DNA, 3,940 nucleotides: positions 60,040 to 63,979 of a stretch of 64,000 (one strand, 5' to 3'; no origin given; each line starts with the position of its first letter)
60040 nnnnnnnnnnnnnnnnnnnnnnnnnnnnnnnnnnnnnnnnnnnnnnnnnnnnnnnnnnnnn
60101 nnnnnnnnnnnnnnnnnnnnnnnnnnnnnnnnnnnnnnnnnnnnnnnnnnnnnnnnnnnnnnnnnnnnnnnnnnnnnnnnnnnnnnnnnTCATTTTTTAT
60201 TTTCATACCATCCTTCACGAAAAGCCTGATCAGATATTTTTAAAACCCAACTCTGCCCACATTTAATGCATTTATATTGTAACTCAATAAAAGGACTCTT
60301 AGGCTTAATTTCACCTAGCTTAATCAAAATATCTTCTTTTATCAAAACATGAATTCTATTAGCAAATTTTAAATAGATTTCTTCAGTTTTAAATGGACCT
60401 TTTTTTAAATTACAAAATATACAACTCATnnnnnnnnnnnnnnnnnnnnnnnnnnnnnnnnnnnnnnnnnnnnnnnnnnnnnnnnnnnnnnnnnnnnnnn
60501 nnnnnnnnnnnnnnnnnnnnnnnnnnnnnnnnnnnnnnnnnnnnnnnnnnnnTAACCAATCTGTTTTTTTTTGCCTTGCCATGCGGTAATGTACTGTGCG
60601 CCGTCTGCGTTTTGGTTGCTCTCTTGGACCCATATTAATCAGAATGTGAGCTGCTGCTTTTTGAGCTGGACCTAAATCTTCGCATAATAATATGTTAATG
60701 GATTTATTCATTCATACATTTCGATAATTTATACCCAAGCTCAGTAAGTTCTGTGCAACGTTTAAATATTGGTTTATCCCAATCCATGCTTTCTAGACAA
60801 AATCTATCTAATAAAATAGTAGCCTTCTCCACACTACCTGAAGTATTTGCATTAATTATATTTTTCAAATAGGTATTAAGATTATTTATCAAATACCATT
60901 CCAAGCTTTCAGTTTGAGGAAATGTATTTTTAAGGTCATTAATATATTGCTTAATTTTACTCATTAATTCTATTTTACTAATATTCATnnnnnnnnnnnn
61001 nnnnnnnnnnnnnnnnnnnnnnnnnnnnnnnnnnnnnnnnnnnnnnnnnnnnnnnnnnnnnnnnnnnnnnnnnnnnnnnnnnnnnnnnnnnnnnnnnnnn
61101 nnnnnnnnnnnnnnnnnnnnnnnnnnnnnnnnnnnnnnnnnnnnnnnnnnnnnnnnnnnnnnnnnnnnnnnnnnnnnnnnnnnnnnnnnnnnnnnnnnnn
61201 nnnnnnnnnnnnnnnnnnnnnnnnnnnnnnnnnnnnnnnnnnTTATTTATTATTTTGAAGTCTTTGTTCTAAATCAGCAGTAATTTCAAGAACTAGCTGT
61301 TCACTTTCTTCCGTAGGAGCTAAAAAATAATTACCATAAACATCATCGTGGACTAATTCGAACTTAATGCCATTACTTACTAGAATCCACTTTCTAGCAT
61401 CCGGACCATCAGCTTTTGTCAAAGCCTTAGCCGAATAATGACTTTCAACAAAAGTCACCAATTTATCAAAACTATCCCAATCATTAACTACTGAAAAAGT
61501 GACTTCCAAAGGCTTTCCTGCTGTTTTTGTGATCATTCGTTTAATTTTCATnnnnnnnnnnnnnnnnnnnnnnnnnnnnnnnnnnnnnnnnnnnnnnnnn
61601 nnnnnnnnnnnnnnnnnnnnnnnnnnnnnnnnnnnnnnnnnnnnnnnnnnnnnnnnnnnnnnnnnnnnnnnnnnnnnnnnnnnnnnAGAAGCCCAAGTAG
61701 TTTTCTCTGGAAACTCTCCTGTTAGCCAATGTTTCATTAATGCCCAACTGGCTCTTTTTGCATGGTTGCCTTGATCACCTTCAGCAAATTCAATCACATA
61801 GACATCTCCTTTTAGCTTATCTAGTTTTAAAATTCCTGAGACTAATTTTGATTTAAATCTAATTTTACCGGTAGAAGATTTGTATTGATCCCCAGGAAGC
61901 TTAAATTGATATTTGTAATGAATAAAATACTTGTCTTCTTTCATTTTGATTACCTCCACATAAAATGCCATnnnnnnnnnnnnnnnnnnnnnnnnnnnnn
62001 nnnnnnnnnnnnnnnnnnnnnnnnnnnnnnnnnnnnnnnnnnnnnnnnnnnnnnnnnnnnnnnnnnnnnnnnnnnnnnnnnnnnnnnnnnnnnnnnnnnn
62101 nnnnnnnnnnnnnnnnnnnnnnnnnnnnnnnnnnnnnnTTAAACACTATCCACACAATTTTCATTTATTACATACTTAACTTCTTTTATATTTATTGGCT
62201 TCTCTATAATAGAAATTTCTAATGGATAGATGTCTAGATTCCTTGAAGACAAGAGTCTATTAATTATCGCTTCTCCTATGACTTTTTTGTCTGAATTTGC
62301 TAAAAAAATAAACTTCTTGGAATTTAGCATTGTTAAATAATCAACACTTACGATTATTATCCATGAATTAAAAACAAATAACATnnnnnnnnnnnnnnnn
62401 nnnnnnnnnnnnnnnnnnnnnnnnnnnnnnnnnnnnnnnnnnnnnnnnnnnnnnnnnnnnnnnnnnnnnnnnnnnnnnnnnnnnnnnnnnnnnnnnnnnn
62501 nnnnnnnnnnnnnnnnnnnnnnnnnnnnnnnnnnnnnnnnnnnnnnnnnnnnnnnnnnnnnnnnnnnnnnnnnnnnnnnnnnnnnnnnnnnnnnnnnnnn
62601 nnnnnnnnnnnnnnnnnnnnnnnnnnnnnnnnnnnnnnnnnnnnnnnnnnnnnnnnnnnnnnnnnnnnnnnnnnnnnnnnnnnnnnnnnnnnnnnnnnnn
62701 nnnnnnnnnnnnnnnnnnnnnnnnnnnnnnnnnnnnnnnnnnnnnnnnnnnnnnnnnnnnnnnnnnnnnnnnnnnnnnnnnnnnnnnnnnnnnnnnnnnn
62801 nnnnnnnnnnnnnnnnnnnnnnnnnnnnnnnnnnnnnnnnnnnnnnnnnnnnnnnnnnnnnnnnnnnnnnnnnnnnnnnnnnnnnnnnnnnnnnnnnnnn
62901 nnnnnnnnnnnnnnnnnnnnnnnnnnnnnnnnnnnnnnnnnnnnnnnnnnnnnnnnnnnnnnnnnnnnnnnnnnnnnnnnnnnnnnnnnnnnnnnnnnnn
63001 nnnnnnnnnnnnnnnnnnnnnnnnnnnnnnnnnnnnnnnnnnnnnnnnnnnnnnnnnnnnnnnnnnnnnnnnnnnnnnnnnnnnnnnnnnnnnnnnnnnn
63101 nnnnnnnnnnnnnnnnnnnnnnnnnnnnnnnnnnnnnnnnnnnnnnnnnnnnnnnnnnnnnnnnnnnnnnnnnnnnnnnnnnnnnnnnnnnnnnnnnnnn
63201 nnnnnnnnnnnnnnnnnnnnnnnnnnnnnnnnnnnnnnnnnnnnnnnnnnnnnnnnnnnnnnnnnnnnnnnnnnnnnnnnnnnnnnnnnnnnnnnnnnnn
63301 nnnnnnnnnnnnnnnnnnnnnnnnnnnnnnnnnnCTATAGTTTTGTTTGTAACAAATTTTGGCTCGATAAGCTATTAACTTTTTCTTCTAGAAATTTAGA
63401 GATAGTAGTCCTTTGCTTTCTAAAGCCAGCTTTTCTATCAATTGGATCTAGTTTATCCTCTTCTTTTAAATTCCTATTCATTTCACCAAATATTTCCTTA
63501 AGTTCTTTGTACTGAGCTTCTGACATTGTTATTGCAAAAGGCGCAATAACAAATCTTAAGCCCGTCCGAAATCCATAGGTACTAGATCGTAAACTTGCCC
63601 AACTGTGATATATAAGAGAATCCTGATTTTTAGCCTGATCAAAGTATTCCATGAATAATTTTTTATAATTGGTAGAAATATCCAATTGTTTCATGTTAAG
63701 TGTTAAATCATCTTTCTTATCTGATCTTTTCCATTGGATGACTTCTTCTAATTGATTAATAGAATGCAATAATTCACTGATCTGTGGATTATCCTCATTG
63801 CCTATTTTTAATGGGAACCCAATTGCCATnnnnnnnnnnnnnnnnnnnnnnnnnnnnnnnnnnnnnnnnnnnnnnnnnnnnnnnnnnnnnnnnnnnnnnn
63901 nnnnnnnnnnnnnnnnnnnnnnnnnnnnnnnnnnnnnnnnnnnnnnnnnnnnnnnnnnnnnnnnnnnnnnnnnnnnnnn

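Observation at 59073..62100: Tandemly duplicated three-small-gene cassette (a-b-c) of unknown function, with complementary decay in each copy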

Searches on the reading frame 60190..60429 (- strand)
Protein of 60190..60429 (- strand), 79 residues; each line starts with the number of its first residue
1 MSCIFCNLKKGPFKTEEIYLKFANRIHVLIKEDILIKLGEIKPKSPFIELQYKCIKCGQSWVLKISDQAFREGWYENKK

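Call 5: search_protein_families(library=pfam, max_evalue=1, proteins=[window:60193-60429:-])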
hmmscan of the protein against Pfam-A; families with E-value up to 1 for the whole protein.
seq(79 aa): 0 families

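Call 6: search_protein_families(library=ncbifam, max_evalue=1, proteins=[window:60193-60429:-])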
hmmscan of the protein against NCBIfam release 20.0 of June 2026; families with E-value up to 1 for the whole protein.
seq(79 aa): 0 families

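Call 33: search_protein_families(library=padloc, max_evalue=1, proteins=[window:60190-60429:-])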
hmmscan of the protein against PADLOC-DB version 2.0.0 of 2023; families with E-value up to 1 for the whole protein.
window:60190-60429:- (79 aa): 0 families

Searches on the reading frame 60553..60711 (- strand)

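Call 5: search_protein_families(library=pfam, max_evalue=1, proteins=[window:60553-60711:-])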
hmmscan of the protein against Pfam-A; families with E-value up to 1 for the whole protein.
seq(53 aa): 0 families

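Call 6: search_protein_families(library=ncbifam, max_evalue=1, proteins=[window:60553-60711:-])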
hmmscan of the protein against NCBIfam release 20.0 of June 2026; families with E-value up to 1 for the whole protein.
seq(53 aa): 1 family
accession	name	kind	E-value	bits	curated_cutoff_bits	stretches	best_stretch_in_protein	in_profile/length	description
NF004539.0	PRK05888.1-5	equivalog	0.085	12.5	225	1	3-44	62-97/162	NADH-quinone oxidoreductase subunit NuoI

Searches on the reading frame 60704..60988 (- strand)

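Call 5: search_protein_families(library=pfam, max_evalue=1, proteins=[window:60707-60988:-])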
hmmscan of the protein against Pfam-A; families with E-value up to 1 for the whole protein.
seq(94 aa): 3 families
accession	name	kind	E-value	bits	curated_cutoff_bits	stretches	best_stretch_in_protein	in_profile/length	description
PF16552.11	OAM_alpha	-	0.027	14.8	29.7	1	25-82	20-74/115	D-ornithine 4,5-aminomutase alpha-subunit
PF12070.13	SCAI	-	0.058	12.7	25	1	7-59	137-190/529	Protein SCAI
PF18371.6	FAD_SOX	-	0.099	13.4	26.5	1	8-52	32-75/104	Flavin adenine dinucleotide (FAD)-dependent sulfhydryl oxidase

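Call 6: search_protein_families(library=ncbifam, max_evalue=1, proteins=[window:60707-60988:-])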
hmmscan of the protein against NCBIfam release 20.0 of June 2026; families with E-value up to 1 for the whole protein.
seq(94 aa): 0 families

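Call 33: search_protein_families(library=padloc, max_evalue=1, proteins=[window:60704-60988:-])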
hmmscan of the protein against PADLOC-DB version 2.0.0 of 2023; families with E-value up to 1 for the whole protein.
window:60704-60988:- (94 aa): 0 families

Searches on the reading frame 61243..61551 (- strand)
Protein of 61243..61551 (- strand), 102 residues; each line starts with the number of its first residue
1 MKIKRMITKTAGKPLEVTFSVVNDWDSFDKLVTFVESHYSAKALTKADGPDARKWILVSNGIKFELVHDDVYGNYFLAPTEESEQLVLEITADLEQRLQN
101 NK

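Call 5: search_protein_families(library=pfam, max_evalue=1, proteins=[window:61246-61551:-])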
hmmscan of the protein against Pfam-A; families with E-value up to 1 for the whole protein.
seq(102 aa): 1 family
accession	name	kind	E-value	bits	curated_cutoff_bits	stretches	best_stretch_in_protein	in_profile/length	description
PF12305.13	DUF3630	-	0.003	18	25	1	20-92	16-90/94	Protein of unknown function (DUF3630)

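Call 6: search_protein_families(library=ncbifam, max_evalue=1, proteins=[window:61246-61551:-])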
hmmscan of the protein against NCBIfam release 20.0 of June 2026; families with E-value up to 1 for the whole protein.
seq(102 aa): 0 families

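Call 33: search_protein_families(library=padloc, max_evalue=1, proteins=[window:61243-61551:-])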
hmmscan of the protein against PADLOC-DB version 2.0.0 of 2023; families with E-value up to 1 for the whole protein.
window:61243-61551:- (102 aa): 0 families

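Call 63: search_dna_similar(query=window:61246-61551:-, collection=plasmids, mode=protein, max_evalue=1)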
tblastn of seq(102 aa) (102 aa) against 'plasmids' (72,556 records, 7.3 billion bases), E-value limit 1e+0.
No match.

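Call 72: find_related_loci(query=window:61246-61551:-, collection=metagenome_contigs, flank=5000)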
Query seq(102 aa) (102 aa) in metagenome_contigs; peptide patterns used: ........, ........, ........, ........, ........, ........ (x = any residue, [..] = any of these).
170 stretches matched a pattern, but none encodes a relative of the query by tblastn (E <= 1e-3).

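Call 73: search_solved_structures(query=window:61246-61551:-, max_evalue=10)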
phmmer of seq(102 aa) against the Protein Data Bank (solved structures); distinct sequences matched with E-value up to 10: 4.
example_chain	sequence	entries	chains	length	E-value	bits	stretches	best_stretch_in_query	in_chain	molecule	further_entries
3mfd_A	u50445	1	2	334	0.33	14.3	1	4-51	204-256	D-alanyl-D-alanine carboxypeptidase dacB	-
2xmo_A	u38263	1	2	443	0.43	14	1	10-96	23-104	LMO2642 PROTEIN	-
8bl3_A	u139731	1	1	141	0.46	13.9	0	4-30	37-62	scIg12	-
8bl6_A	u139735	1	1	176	0.9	12.9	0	4-30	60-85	dIG14-scdim-EF62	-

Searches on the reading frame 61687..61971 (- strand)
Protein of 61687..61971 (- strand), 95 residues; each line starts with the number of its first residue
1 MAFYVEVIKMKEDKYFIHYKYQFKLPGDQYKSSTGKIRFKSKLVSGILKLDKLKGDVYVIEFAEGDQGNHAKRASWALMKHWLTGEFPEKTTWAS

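Call 5: search_protein_families(library=pfam, max_evalue=1, proteins=[window:61687-61971:-])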
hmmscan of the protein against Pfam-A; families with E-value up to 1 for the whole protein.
seq(95 aa): 0 families

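Call 6: search_protein_families(library=ncbifam, max_evalue=1, proteins=[window:61687-61971:-])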
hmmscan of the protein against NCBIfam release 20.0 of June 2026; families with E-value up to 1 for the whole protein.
seq(95 aa): 1 family
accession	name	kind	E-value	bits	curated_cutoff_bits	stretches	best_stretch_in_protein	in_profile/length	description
TIGR01603.1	maj_tail_phi13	subfamily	0.017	14.9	35.2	1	11-62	112-165/190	major tail protein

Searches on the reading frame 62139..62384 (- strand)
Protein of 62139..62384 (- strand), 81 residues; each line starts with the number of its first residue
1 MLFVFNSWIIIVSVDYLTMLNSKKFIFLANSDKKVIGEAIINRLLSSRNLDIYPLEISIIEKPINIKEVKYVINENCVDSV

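Call 5: search_protein_families(library=pfam, max_evalue=1, proteins=[window:62142-62384:-])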
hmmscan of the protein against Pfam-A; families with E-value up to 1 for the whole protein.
seq(81 aa): 0 families

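Call 6: search_protein_families(library=ncbifam, max_evalue=1, proteins=[window:62142-62384:-])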
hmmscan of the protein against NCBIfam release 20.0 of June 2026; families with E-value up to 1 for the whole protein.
seq(81 aa): 0 families

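Call 33: search_protein_families(library=padloc, max_evalue=1, proteins=[window:62139-62384:-])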
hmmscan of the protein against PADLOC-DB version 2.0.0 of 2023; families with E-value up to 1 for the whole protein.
window:62139-62384:- (81 aa): 0 families

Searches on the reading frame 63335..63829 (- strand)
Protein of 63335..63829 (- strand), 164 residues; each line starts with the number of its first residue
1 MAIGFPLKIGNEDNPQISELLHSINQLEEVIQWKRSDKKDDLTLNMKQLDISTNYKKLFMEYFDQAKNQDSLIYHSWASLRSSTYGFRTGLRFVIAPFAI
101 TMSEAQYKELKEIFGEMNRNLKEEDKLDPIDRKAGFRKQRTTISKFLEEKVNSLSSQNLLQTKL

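Call 26: search_protein_families(library=pfam, max_evalue=0.001, proteins=[window:63335-63829:-])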
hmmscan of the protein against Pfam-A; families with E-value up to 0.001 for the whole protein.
window:63335-63829:- (164 aa): 0 families

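Call 93: search_protein_families(library=pfam, max_evalue=0.1, proteins=[window:63335-63829:-])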
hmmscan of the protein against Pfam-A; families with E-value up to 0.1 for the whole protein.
window:63335-63829:- (164 aa): 1 family
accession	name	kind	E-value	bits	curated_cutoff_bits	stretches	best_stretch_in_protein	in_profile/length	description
PF22610.1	CovS-like_HAMP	-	0.0021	18.3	27.4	1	11-32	32-53/57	Histidine kinase, HAMP domain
